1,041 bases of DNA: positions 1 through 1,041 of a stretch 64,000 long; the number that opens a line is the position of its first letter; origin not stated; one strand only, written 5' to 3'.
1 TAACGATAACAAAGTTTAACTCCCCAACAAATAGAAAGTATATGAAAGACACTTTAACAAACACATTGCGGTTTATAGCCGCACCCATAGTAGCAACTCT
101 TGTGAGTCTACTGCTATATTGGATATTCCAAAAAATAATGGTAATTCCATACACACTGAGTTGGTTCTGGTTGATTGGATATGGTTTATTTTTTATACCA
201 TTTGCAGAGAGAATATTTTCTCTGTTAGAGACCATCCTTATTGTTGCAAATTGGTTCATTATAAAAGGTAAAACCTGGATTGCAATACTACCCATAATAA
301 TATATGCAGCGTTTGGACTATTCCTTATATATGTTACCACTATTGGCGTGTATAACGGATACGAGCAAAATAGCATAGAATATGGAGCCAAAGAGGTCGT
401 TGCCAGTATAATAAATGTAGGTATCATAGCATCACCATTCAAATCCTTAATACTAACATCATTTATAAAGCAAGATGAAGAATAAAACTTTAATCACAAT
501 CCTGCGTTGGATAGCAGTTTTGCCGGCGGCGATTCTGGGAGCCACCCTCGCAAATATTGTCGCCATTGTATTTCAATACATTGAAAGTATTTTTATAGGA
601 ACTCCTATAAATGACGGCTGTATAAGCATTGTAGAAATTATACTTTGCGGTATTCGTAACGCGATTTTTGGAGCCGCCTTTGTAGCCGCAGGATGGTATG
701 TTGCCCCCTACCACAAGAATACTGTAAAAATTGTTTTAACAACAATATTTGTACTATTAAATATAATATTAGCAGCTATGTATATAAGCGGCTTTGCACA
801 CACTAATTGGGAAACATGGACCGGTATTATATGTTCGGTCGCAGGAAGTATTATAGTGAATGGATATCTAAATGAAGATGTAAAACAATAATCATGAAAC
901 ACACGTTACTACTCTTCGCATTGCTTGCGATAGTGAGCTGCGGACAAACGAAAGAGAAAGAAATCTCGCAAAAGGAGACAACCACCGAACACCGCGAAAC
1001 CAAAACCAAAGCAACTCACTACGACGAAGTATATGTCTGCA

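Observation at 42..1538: Four-gene plus-strand cassette next to attP/int: two paralogous 4-TM proteins, a Cys-rich lipoprotein and a Trypco2-like protein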

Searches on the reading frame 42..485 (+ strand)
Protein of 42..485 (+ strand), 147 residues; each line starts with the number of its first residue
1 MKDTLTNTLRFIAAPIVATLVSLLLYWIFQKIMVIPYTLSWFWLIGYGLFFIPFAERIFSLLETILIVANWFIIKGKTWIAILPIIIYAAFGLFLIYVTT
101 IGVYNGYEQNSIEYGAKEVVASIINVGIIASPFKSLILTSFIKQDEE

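Call 3: search_protein_families(library=pfam, proteins=[window:42-485:+], max_evalue=1)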
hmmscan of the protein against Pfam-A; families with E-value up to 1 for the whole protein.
window:42-485:+ (147 aa): 0 families

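Call 4: search_protein_families(library=phrogs, proteins=[window:42-485:+], max_evalue=1)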
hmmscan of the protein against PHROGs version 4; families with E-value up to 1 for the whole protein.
window:42-485:+ (147 aa): 2 families
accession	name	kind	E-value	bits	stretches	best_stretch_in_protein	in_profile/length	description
phrog_26664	-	unknown function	0.066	14.5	1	86-123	17-52/84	-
phrog_24692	-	unknown function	0.73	11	0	12-29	12-29/56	-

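Call 5: search_protein_families(library=padloc, proteins=[window:42-485:+], max_evalue=1)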
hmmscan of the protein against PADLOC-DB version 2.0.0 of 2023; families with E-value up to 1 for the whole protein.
window:42-485:+ (147 aa): 0 families

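Call 6: search_protein_families(library=ncbifam, proteins=[window:42-485:+], max_evalue=1)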
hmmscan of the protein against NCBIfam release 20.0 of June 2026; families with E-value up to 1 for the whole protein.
window:42-485:+ (147 aa): 1 family
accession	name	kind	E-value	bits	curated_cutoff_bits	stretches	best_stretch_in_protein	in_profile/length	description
NF005808.0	PRK07668.1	subfamily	0.62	9.5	232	1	15-52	77-118/254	hypothetical protein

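Call 13: find_encoding_contigs(protein=window:42-485:+, flank=10000, max_places=8)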
Protein window:42-485:+ (147 aa): no gene with exactly this product is on record in the collection.

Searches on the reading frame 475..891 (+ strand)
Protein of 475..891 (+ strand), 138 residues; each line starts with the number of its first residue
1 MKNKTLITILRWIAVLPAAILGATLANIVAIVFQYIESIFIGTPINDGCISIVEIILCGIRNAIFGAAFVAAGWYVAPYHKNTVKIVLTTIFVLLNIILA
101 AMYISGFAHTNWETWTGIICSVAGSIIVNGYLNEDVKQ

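Call 3: search_protein_families(library=pfam, proteins=[window:475-891:+], max_evalue=1)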
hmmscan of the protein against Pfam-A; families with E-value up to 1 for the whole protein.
window:475-891:+ (138 aa): 1 family
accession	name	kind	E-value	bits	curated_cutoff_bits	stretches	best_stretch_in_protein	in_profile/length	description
PF03021.20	CM2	-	0.063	13.3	27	1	87-122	67-104/155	Influenza C virus M2 protein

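Call 4: search_protein_families(library=phrogs, proteins=[window:475-891:+], max_evalue=1)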
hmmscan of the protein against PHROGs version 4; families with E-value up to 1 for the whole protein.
window:475-891:+ (138 aa): 1 family
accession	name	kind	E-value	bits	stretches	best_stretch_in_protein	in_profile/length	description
phrog_5134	-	unknown function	0.098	13.6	1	82-102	16-36/42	-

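Call 5: search_protein_families(library=padloc, proteins=[window:475-891:+], max_evalue=1)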
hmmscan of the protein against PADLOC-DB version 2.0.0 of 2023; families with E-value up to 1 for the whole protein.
window:475-891:+ (138 aa): 0 families

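Call 6: search_protein_families(library=ncbifam, proteins=[window:475-891:+], max_evalue=1)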
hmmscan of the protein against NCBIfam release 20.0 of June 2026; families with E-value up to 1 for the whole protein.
window:475-891:+ (138 aa): 0 families

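Call 51: list_cluster_members(proteins=[P0061, window:475-888:+, window:894-1172:+, window:1179-1535:+, P0064, P0065, P0066, P0068, P0071, P0075])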
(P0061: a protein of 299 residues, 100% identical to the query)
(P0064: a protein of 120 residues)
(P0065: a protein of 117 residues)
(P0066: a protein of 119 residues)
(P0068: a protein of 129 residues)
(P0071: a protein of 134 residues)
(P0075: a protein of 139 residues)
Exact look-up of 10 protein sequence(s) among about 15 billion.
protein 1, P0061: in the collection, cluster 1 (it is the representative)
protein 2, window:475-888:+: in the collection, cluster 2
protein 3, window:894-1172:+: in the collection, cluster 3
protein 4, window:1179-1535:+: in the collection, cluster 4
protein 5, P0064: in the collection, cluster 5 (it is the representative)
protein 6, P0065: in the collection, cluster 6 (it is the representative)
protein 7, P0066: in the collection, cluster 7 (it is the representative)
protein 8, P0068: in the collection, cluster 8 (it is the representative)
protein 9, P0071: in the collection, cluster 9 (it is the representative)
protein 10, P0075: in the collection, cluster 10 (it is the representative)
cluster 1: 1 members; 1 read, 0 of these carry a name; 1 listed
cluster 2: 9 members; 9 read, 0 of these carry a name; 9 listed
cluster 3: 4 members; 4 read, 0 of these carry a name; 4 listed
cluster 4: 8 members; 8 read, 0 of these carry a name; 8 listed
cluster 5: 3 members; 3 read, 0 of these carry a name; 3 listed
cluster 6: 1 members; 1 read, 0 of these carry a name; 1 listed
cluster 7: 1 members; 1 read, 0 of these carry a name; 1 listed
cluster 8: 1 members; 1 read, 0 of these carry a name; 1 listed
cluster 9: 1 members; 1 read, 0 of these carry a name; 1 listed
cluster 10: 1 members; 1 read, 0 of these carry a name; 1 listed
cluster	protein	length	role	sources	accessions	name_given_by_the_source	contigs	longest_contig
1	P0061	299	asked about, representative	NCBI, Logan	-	-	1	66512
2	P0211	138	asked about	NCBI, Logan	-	-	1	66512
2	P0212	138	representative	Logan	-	-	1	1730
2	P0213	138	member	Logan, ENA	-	-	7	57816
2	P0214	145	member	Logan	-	-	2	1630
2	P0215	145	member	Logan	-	-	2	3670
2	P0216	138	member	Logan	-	-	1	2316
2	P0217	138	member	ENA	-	-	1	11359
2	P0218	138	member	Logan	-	-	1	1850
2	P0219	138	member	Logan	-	-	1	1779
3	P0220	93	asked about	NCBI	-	-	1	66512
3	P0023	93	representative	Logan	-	-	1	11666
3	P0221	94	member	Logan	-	-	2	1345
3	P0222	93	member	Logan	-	-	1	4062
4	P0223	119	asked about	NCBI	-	-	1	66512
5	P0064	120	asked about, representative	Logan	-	-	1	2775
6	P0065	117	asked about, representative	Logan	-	-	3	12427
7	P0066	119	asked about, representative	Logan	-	-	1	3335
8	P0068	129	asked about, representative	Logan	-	-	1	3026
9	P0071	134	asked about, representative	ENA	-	-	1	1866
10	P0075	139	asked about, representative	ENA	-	-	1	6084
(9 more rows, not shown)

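Call 67: find_encoding_contigs(protein=P0213, flank=7000, max_places=5)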
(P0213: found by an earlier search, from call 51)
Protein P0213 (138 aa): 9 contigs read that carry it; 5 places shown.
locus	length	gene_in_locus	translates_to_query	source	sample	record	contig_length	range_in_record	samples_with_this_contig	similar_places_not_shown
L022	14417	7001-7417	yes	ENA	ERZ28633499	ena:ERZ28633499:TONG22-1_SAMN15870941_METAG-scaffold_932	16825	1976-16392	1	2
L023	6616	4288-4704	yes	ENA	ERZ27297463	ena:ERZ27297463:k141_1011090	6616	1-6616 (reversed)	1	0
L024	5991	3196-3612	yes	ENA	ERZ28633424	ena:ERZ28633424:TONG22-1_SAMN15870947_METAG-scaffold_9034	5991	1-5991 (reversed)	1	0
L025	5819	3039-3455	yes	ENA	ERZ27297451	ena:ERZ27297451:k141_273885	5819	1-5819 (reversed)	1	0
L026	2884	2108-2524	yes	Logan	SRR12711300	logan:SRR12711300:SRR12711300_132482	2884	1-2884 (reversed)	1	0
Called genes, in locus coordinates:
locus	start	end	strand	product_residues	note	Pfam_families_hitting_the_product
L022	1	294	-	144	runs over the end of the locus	PF07105:DUF1367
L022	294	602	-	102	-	-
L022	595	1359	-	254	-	-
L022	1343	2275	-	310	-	PF13479:AAA_24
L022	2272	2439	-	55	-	-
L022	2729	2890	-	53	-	-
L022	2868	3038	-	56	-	-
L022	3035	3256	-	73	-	-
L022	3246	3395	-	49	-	-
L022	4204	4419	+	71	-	-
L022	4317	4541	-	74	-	-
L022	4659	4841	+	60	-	-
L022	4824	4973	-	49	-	-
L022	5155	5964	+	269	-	-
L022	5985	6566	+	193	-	-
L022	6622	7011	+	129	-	-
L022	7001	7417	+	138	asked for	-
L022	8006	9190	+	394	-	PF17293:Arm-DNA-bind_5 (weak), PF13102:Phage_int_SAM_5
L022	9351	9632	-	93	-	-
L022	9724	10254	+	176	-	-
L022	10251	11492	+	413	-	PF10422:LRS4 (faint)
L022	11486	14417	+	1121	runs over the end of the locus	?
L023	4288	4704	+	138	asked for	-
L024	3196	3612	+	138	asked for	-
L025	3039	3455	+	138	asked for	-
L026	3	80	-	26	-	?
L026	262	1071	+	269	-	-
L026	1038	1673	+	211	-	-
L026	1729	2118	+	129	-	-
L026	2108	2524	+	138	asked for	-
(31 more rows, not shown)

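Call 86: search_protein_families(library=pfam, proteins=[L022:5985-6566:+, L022:6622-7011:+], max_evalue=0.1)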
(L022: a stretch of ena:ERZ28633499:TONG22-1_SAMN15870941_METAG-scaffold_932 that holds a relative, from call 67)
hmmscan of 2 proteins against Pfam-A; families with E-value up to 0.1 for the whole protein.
L022:5985-6566:+ (193 aa): 0 families

L022:6622-7011:+ (129 aa): 0 families

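Call 93: search_solved_structures(query=A4, max_evalue=1)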
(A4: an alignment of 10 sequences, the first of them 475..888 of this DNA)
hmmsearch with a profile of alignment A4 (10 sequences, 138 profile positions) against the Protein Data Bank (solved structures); distinct sequences matched with E-value up to 1: 0.

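Call 100: search_dna_similar(query=window:475-888:+, collection=phages, mode=protein, max_evalue=0.01, max_rows=15)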
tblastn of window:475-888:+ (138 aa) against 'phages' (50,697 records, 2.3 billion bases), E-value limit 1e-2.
No match.

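Call 102: search_protein_families(library=padloc, proteins=[L022:5985-6566:+, L022:6622-7011:+], max_evalue=0.1)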
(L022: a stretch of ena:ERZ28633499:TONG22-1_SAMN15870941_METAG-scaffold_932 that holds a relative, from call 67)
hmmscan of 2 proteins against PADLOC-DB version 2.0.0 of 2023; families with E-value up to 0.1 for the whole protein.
L022:5985-6566:+ (193 aa): 0 families

L022:6622-7011:+ (129 aa): 0 families
